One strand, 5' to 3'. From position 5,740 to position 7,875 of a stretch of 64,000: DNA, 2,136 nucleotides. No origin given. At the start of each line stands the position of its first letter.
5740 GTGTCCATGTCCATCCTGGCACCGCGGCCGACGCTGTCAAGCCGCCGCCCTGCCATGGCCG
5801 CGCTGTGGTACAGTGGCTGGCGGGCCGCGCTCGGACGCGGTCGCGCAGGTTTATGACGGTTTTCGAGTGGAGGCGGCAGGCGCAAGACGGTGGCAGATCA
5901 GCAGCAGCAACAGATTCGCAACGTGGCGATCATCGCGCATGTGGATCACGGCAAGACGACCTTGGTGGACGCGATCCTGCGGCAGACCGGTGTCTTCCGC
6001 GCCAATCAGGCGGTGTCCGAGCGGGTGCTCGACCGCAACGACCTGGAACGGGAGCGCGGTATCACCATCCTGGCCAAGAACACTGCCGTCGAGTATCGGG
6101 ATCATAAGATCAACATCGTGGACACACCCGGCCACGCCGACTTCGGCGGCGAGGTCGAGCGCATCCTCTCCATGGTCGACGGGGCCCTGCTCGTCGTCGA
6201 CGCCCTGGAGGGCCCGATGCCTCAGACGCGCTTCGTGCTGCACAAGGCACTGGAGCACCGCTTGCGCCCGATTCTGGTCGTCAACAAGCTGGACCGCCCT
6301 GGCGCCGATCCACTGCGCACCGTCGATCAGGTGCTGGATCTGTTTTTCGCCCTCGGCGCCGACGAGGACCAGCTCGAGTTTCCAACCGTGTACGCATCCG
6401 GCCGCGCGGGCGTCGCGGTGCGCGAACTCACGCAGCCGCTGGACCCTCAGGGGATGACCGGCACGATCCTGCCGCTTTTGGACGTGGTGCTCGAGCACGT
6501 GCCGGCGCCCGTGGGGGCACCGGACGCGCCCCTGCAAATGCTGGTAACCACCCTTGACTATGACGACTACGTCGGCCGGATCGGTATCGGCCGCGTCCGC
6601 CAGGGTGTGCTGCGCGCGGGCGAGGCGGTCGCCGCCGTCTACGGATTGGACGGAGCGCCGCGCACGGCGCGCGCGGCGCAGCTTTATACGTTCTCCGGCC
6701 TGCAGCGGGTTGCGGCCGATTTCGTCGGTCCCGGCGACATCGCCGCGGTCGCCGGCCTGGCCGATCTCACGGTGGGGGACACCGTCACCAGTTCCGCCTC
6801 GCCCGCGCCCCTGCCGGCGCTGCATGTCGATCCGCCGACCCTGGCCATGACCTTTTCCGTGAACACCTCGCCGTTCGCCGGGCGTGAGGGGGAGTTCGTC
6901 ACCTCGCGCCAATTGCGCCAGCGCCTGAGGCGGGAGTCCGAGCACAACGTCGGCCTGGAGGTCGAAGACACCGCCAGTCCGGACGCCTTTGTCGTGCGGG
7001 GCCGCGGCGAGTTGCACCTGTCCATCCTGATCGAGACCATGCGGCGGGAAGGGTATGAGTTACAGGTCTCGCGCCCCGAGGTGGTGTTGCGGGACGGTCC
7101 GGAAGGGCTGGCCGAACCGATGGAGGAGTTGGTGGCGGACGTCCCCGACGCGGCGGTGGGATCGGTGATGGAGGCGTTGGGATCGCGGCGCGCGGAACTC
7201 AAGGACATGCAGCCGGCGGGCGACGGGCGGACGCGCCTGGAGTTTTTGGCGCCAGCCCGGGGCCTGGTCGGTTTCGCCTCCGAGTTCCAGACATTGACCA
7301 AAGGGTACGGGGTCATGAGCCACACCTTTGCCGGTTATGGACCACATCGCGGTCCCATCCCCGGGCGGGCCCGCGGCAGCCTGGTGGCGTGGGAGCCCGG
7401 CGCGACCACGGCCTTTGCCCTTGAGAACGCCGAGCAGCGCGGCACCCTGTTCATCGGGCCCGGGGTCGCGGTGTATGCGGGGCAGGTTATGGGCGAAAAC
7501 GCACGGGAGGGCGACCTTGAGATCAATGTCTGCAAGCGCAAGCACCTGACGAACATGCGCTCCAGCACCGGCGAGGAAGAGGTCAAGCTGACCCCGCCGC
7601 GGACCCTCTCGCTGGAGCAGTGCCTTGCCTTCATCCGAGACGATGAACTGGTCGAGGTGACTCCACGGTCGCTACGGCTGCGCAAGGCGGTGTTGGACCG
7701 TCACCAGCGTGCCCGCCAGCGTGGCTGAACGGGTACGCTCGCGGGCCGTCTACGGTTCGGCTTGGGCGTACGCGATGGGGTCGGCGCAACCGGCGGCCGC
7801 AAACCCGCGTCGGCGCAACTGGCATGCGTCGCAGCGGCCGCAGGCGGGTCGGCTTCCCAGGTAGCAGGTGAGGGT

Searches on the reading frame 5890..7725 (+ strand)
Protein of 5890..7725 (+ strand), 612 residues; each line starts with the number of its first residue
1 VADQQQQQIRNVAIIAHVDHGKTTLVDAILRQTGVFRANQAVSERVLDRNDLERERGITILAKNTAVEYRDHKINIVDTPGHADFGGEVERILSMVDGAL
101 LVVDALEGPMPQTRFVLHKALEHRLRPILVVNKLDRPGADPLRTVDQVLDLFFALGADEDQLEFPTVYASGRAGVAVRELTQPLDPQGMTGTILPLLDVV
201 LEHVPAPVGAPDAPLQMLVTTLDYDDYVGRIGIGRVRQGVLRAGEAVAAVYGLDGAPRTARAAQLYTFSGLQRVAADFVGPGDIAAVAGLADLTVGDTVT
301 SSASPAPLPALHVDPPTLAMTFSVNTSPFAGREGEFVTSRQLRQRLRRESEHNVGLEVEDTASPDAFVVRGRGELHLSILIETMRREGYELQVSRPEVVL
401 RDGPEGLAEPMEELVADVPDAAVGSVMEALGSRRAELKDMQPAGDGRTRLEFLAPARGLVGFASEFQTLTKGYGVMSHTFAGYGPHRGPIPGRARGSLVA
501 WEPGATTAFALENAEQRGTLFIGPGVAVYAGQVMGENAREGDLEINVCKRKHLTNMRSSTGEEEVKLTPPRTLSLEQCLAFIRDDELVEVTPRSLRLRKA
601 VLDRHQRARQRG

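Call 65: search_protein_families(library=pfam, proteins=[window:5890-7725:+], max_evalue=0.00001)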
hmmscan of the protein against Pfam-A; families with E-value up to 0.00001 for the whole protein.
window:5890-7725:+ (612 aa): 6 families
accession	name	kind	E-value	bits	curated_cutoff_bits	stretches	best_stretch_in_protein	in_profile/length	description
PF00009.33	GTP_EFTU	-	4.7e-56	189.8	26.5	1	8-205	2-187/188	Elongation factor Tu GTP binding domain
PF21018.2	BipA_C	-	3.4e-44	149.6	23.8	1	495-603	1-109/110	TypA/BipA C-terminal domain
PF00679.30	EFG_C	-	1.9e-22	79.5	27.9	1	407-488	2-83/89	Elongation factor G C-terminus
PF22042.2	EF-G_D2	-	8.4e-09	35.9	27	1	215-301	2-83/84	Elongation factor G domain 2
PF03144.31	GTP_EFTU_D2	-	1.2e-07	32.5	30.3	1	229-300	1-73/73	Elongation factor Tu domain 2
PF01926.29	MMR_HSR1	-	3.1e-06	27.7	21.9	0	12-133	2-113/113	50S ribosome-binding GTPase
